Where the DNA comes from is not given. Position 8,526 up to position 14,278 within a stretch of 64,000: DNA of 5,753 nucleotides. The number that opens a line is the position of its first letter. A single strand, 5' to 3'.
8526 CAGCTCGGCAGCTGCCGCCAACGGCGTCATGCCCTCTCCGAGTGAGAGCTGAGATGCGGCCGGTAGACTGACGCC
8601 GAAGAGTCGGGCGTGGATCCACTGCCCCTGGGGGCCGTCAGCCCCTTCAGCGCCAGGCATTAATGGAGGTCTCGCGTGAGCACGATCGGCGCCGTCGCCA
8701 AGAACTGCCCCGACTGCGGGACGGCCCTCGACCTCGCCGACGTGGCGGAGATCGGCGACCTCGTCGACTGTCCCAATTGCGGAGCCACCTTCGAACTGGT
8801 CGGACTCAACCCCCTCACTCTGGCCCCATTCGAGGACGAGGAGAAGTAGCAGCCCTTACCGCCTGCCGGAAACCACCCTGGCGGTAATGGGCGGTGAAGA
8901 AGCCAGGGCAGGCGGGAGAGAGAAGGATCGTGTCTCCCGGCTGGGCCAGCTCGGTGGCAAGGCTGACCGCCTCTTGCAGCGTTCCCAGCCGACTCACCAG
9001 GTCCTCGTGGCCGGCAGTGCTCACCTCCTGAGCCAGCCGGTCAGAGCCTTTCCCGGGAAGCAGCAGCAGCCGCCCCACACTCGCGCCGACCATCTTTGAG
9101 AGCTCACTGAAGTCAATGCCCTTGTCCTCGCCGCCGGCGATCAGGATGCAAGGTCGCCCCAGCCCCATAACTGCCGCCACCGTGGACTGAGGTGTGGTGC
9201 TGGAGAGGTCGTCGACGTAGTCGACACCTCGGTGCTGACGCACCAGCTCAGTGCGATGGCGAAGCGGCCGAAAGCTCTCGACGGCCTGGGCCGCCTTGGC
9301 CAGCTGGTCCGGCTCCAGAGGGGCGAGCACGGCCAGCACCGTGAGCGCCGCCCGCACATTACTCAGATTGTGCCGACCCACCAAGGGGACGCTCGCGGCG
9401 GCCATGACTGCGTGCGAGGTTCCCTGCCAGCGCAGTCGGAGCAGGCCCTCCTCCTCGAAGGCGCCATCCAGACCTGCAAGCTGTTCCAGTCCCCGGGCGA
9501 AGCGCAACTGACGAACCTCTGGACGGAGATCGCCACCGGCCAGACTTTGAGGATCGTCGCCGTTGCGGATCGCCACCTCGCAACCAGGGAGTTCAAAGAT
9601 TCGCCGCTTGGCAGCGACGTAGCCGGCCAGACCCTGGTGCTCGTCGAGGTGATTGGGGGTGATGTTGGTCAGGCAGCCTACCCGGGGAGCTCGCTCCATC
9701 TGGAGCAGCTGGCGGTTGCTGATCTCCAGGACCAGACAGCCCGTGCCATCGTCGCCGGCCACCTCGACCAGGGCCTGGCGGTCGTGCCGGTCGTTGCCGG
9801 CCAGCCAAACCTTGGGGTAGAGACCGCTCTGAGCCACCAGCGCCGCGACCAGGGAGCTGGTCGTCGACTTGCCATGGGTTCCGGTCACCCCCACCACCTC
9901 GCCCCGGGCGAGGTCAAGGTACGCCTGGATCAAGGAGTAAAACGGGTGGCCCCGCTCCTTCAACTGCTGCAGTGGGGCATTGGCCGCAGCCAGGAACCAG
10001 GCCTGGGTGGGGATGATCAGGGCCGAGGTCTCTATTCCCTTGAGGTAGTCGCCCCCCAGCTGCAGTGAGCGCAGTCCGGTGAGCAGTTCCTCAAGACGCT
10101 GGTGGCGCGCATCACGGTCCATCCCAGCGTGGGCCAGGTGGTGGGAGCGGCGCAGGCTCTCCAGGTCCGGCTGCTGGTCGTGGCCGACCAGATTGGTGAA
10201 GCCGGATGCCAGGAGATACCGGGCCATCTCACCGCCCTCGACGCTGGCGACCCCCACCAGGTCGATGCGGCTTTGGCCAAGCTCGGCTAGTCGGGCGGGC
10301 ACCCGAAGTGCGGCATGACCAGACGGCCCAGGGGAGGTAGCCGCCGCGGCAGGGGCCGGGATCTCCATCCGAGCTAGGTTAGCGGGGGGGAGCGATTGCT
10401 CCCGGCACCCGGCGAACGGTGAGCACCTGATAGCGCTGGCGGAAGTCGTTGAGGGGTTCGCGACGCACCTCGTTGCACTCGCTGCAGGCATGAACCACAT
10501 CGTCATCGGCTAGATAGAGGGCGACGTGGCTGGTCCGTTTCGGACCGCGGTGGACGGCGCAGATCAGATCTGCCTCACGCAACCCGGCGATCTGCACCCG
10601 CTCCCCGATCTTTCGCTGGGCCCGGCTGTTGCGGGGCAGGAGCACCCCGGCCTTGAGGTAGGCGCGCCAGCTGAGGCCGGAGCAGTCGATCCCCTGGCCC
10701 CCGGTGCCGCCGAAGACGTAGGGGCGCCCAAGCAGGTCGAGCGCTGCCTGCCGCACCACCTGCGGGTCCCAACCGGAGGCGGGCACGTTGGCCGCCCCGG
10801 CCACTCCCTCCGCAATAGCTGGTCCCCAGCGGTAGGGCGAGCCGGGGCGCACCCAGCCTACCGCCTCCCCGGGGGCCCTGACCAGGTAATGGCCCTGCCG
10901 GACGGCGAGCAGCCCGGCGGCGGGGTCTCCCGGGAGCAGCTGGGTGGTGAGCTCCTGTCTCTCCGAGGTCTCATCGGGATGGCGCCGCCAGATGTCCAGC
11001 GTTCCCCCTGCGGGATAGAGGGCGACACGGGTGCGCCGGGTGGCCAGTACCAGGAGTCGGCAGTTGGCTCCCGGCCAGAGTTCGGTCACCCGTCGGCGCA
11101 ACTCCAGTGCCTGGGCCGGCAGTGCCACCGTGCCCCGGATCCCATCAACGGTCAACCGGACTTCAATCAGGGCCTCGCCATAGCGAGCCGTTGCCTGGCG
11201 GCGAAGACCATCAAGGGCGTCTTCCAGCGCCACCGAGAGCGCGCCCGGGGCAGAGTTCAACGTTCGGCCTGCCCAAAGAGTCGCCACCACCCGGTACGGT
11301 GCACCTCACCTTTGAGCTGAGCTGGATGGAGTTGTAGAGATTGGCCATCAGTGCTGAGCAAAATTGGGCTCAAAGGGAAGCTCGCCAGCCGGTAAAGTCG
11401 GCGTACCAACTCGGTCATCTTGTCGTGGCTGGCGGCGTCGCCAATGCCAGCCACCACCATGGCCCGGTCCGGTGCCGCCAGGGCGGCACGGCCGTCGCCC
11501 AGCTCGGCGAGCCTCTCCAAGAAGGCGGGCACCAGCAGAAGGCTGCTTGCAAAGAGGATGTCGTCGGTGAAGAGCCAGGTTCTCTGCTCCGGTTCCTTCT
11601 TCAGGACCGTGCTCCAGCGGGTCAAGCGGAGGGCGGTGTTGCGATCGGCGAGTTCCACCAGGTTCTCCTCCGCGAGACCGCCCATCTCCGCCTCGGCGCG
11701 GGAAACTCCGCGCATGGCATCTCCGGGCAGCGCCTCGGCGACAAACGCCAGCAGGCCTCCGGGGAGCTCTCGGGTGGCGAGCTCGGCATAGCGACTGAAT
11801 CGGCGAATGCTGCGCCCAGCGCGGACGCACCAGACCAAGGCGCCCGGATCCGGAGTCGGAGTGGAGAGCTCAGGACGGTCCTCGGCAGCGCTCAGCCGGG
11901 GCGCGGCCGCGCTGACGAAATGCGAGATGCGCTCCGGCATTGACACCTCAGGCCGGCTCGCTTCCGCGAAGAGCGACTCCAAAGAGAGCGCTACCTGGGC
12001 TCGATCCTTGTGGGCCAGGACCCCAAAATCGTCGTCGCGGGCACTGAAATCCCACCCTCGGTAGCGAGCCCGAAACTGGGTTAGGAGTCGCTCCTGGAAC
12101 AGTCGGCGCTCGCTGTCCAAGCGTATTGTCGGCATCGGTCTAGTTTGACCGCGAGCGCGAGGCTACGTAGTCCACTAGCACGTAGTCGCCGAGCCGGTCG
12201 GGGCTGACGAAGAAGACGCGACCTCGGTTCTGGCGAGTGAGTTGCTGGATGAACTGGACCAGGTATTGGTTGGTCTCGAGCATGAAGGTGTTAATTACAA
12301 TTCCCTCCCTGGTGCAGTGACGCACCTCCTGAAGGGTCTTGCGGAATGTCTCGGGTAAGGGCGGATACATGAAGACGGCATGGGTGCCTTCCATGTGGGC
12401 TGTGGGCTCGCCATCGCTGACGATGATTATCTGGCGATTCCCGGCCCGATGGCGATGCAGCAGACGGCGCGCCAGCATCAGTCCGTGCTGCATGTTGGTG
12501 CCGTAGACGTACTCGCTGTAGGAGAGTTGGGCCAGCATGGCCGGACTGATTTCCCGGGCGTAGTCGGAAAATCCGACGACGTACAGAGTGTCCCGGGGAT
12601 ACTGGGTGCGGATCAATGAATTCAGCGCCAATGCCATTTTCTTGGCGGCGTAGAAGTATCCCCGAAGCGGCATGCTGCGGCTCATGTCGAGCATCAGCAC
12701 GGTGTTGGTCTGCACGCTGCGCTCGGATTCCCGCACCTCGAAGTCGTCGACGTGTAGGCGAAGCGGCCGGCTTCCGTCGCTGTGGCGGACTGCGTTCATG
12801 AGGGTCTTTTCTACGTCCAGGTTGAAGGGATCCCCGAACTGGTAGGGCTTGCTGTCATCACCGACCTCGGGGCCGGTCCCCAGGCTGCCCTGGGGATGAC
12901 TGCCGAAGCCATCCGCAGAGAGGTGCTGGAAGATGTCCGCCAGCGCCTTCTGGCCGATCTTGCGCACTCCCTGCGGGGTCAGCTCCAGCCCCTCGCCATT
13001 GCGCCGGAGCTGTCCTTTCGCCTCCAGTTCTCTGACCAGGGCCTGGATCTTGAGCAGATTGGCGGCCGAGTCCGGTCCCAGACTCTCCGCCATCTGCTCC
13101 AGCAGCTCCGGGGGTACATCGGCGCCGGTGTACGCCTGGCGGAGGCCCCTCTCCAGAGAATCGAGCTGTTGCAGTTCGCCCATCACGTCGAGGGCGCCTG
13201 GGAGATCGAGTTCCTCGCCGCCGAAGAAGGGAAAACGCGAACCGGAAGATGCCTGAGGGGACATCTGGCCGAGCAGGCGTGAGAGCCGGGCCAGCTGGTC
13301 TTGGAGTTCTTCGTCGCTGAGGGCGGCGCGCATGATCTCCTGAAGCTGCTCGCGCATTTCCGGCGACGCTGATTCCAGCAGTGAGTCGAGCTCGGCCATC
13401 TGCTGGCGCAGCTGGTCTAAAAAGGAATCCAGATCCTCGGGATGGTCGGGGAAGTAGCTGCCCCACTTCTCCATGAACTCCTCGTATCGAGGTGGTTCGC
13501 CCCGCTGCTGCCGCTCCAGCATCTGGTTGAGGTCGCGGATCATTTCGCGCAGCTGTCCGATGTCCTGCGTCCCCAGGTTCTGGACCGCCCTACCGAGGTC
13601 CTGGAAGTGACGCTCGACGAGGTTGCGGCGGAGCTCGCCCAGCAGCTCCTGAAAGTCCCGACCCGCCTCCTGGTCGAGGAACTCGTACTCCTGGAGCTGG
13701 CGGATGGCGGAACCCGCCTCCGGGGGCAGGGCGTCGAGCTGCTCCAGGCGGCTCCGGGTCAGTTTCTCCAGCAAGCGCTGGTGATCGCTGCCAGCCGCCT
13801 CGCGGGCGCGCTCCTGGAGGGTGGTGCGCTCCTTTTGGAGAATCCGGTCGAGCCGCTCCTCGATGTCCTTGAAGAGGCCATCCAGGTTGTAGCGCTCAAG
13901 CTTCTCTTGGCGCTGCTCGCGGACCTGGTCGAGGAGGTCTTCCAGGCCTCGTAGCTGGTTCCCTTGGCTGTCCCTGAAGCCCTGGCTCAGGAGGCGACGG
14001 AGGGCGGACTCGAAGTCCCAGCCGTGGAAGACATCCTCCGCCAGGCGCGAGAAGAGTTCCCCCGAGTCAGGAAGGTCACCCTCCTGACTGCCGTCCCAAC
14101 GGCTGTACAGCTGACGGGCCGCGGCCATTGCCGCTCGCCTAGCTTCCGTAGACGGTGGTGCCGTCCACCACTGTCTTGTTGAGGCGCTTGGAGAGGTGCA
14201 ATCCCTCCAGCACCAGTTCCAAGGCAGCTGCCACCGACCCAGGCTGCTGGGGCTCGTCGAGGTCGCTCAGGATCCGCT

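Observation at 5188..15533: Candidate carrier-protein-centred ligase / PLP / peptidase locus with AAA+-vWA and J-domain partners (possible undescribed system)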

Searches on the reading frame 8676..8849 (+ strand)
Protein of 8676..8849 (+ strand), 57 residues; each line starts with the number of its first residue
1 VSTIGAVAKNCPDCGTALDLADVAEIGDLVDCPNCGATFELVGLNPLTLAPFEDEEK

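Call 5: search_protein_families(library=pfam, proteins=[window:8676-8849:+], max_evalue=0.01)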
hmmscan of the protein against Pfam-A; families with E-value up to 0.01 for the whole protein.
window:8676-8849:+ (57 aa): 26 families (the best 25 are shown)
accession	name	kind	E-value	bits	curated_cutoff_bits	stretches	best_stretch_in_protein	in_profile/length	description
PF21344.3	Zn_ribbon_LysW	-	5e-13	48.9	27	1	10-51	2-43/46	Alpha-aminoadipate carrier protein LysW-like, globular domain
PF24460.1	DUF7575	-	2.8e-05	23.8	28.5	0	9-19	4-14/28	Domain of unknown function (DUF7575)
PF13719.11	Zn_ribbon_5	-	5.4e-05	23.3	29.3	1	10-39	4-35/37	zinc-ribbon domain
PF13248.11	Zn_ribbon_3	-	9.3e-05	22.2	27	0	31-37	4-10/26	zinc-ribbon domain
PF24463.1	DUF7577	-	0.00015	21.7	28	0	30-38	3-11/27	Domain of unknown function (DUF7577)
PF13717.11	Zn_ribbon_4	-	0.00016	22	30.3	1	11-39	5-35/36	zinc-ribbon domain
PF12773.13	DZR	-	0.00027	21.5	27.3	1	7-38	11-33/45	Double zinc ribbon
PF07754.17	HVO_2753_ZBP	-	0.0011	19.2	33.2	0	31-37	18-24/46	Small zinc finger protein HVO_2753-like, Zn-binding pocket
PF13453.11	Zn_ribbon_TFIIB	-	0.0016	18.2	22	0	10-36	1-26/41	Transcription factor zinc-finger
PF23137.1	HVO_0758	-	0.0022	18.2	27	1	10-39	22-52/55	HVO_0758 mu-protein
PF13240.11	Zn_Ribbon_1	-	0.0023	18.1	25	0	32-37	16-21/23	zinc-ribbon domain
PF07503.17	zf-HYPF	-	0.0025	18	23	0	32-41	24-33/34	HypF finger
PF08271.17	Zn_Ribbon_TF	-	0.0037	17.2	29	0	11-37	3-27/43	TFIIB zinc-binding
PF09723.15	Zn_ribbon_8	-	0.0044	17.4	34.4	0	11-38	8-36/41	Zinc ribbon domain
PF24441.1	DUF7560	-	0.0044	17.1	27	0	31-40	7-16/44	Family of unknown function (DUF7560)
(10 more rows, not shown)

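Call 6: search_protein_families(library=ncbifam, proteins=[window:8676-8849:+], max_evalue=0.01)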
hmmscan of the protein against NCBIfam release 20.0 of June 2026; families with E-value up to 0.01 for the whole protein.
window:8676-8849:+ (57 aa): 10 families
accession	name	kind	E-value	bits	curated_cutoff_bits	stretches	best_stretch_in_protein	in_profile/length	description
TIGR01206.1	lysW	equivalog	1.6e-12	47.1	53.2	1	9-55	3-48/54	lysine biosynthesis protein LysW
NF041070.1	carrier_LysW_Arch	domain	1.6e-09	37.7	75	1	8-55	2-51/57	alpha-aminoadipate/glutamate carrier protein LysW/ArgW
NF041913.1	HVO_2142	equivalog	5.7e-06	26.1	90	0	8-24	11-27/48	HVO_2142 family zinc finger protein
TIGR02605.1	CxxC_CxxC_SSSS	subfamily_domain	0.00033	20.7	31.3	1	11-38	8-36/52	FmdB family zinc ribbon protein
NF053663.1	RPWMISH_prot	domain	0.00073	20.3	120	1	10-51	7-48/115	RPWMISH domain-containing protein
NF041912.1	HVO_0758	equivalog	0.0019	18.1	70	1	10-39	22-52/55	HVO_0758 family zinc finger protein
NF033497.1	rubre_like_arch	subfamily_domain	0.0023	17.6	32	0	9-18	17-26/34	rubrerythrin-like domain-containing protein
TIGR02098.1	MJ0042_CXXC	domain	0.004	16.8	20.9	0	10-40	4-36/38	MJ0042-type zinc finger domain-containing protein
NF041795.1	Brz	equivalog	0.0047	17.3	100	0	30-41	6-17/60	transcriptional regulator Brz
NF041197.2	CxxC_Se_CxxC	equivalog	0.0056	16.8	40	0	10-25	20-35/53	dual CXXC motif small (seleno)protein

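Call 7: find_encoding_contigs(protein=window:8676-8849:+, flank=10000, max_places=10)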
Protein window:8676-8849:+ (57 aa): 14 contigs read that carry it; 10 places shown.
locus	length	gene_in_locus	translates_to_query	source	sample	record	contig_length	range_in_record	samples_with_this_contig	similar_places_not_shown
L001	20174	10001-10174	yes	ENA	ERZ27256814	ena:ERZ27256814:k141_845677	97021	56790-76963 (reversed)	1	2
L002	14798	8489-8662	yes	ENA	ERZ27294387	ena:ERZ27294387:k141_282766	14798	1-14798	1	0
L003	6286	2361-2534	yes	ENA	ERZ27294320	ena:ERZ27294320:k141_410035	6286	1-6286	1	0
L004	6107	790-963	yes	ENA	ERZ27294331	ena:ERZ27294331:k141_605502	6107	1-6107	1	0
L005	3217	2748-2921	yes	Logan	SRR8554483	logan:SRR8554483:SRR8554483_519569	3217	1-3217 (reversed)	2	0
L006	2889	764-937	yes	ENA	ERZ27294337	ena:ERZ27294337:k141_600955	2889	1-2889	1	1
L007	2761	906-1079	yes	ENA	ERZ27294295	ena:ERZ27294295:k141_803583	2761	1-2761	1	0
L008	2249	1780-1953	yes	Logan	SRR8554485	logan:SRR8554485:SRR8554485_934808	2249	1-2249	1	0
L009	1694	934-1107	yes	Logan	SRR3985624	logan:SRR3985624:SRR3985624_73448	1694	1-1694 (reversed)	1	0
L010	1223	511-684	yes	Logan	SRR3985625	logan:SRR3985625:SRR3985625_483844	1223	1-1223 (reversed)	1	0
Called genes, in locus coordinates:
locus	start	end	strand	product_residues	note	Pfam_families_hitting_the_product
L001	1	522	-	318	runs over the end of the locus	PF02729:OTCace_N, PF00185:OTCace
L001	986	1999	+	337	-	PF20030:bpMoxR, PF07726:AAA_3, PF07728:AAA_5, PF17863:AAA_lid_2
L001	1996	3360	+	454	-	PF01882:DUF58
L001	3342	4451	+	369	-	-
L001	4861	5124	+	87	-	PF13559:DUF4129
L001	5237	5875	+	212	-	PF13559:DUF4129 (weak)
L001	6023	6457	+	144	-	-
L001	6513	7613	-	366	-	PF00226:DnaJ, PF01556:DnaJ_C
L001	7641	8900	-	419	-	PF02655:ATP-grasp_3 (weak)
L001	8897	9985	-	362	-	PF00291:PALP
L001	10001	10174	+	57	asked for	PF21344:Zn_ribbon_LysW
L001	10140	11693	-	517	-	PF08245:Mur_ligase_M, PF02875:Mur_ligase_C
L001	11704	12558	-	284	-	PF00877:NLPC_P60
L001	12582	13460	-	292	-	-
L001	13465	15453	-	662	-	PF27532:Mb0984_helical, PF27098:Rv0959_3rd, PF13519:VWA_2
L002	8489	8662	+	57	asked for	PF21344:Zn_ribbon_LysW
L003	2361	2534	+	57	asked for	PF21344:Zn_ribbon_LysW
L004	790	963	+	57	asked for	PF21344:Zn_ribbon_LysW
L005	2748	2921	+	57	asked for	PF21344:Zn_ribbon_LysW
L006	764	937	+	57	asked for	PF21344:Zn_ribbon_LysW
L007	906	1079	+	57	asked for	PF21344:Zn_ribbon_LysW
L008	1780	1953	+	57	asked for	PF21344:Zn_ribbon_LysW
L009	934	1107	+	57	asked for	PF21344:Zn_ribbon_LysW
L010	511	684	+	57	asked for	PF21344:Zn_ribbon_LysW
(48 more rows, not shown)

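Call 84: search_protein_representatives(protein=window:8676-8849:+)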
Query: 57 residues. Proteins with E-value up to 0.001 (for the whole library): 355; up to 1e-10: 8; up to 1e-30: 0. The best 150 are listed.
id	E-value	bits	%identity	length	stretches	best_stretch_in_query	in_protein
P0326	5.1e-18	80.0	65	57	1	3-57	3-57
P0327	3.7e-16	74.2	63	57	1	1-57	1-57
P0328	8.5e-14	66.8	45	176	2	9-49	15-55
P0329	3.1e-13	65.1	32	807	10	7-48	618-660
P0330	1.4e-12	63.0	38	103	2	10-55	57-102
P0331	2.3e-12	62.3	46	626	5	9-38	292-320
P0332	3.5e-11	58.6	37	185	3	9-47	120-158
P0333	4.3e-11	58.3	58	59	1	10-57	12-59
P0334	1.6e-10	56.5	37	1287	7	10-47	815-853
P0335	2.4e-10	56.0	38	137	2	10-49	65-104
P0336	6.1e-10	54.7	42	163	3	5-42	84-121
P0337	1.1e-09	54.0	54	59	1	10-57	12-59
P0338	1.2e-09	53.8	36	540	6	11-47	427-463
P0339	1.3e-09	53.7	56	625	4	15-40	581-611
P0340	4.5e-09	52.0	40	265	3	10-43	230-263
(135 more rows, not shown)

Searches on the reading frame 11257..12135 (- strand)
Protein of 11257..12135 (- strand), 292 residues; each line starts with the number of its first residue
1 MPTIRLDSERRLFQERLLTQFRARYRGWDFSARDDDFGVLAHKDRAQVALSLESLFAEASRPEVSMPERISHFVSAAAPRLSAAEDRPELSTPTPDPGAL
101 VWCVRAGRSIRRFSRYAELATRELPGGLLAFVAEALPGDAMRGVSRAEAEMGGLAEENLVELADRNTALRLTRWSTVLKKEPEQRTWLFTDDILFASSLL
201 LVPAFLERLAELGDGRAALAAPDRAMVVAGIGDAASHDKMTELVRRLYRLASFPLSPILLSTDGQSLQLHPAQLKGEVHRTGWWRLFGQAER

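Call 5: search_protein_families(library=pfam, proteins=[window:11257-12135:-], max_evalue=0.01)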
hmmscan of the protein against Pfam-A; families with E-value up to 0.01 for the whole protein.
window:11257-12135:- (292 aa): 0 families

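Call 6: search_protein_families(library=ncbifam, proteins=[window:11257-12135:-], max_evalue=0.01)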
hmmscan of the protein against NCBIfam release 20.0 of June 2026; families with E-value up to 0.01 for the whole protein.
window:11257-12135:- (292 aa): 0 families

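Call 89: search_protein_families(library=padloc, proteins=[window:11257-12135:-], max_evalue=0.001)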
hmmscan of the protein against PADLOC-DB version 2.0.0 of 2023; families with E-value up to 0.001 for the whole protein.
window:11257-12135:- (292 aa): 0 families

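Call 94: search_solved_structures(query=A7, max_evalue=10)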
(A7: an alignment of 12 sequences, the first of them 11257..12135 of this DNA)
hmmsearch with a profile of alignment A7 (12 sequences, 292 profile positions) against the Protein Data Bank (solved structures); distinct sequences matched with E-value up to 10: 3.
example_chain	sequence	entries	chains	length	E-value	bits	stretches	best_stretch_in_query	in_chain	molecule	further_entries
6ora_A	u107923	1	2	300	1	11.5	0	13-80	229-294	Quinolinate synthase A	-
1wzu_A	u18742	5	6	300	1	11.5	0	13-80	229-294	Quinolinate synthetase A | Quinolinate synthase A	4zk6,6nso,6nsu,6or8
5ktm_A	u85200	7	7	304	1.1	11.4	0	13-80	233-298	Quinolinate synthase A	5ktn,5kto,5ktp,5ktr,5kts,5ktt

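Call 95: search_protein_families(library=pfam, alignment_id=A7, max_evalue=1)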
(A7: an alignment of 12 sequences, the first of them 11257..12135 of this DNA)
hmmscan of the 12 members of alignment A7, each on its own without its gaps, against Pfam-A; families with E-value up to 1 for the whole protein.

A. member 1, window:11257-12135:- (292 aa): 0 families

B. families by the number of members that match (of 12 scanned): 5 families
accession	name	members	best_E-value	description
PF19901.4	DUF6374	1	0.00092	Family of unknown function (DUF6374)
PF13191.12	AAA_16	1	0.022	AAA ATPase domain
PF13338.12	AbiEi_4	1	0.023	Transcriptional regulator, AbiEi antitoxin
PF21545.3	T7SS_EccA1_N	1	0.065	T7SS, ESX-1 secretion system protein EccA1, N-terminal domain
PF25652.1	Ourmia_CP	1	0.17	Ourmia virus capsid protein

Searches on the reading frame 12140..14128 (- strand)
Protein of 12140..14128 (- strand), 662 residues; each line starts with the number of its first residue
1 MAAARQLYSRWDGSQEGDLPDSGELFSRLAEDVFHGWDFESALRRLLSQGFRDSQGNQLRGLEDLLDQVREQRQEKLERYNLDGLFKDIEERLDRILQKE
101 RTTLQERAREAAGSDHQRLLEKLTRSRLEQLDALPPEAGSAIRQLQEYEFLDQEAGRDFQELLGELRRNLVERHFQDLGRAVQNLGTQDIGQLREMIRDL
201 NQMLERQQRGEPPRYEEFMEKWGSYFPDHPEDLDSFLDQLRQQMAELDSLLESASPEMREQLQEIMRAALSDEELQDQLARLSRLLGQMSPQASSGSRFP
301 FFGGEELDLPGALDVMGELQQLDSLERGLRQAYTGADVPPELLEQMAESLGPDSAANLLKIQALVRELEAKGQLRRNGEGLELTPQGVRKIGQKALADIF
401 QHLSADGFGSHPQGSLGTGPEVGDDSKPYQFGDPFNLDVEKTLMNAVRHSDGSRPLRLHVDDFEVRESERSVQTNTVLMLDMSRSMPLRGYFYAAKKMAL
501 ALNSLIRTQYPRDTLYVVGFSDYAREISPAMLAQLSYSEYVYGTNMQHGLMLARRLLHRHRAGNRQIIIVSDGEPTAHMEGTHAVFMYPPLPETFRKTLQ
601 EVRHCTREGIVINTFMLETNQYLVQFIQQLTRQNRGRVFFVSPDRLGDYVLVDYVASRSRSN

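Call 5: search_protein_families(library=pfam, proteins=[window:12140-14128:-], max_evalue=0.01)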
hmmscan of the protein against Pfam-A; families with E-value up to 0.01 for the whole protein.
window:12140-14128:- (662 aa): 4 families
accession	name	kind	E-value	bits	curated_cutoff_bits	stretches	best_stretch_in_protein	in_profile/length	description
PF13519.12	VWA_2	-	8.4e-09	36.5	27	1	476-574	1-107/107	von Willebrand factor type A domain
PF05762.20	VWA_CoxE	-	0.0023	17.8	26.4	1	436-580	26-166/222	VWA domain containing CoxE-like protein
PF16043.11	DUF4795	-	0.0046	16.8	34.8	1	39-121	86-170/208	Domain of unknown function (DUF4795)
PF08227.16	DASH_Hsk3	-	0.0091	16.8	24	0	273-297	12-35/45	DASH complex subunit Hsk3 like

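Call 6: search_protein_families(library=ncbifam, proteins=[window:12140-14128:-], max_evalue=0.01)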
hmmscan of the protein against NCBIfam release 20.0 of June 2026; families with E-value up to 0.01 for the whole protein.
window:12140-14128:- (662 aa): 1 family
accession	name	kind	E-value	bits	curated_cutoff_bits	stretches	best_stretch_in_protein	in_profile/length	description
TIGR02442.1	Cob-chelat-sub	hypoth_equivalog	2.1e-05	23.2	779.45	1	434-575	432-583/641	putative cobaltochelatase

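Call 89: search_protein_families(library=padloc, proteins=[window:12140-14128:-], max_evalue=0.001)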
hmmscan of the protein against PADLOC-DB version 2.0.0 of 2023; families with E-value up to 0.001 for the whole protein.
window:12140-14128:- (662 aa): 0 families
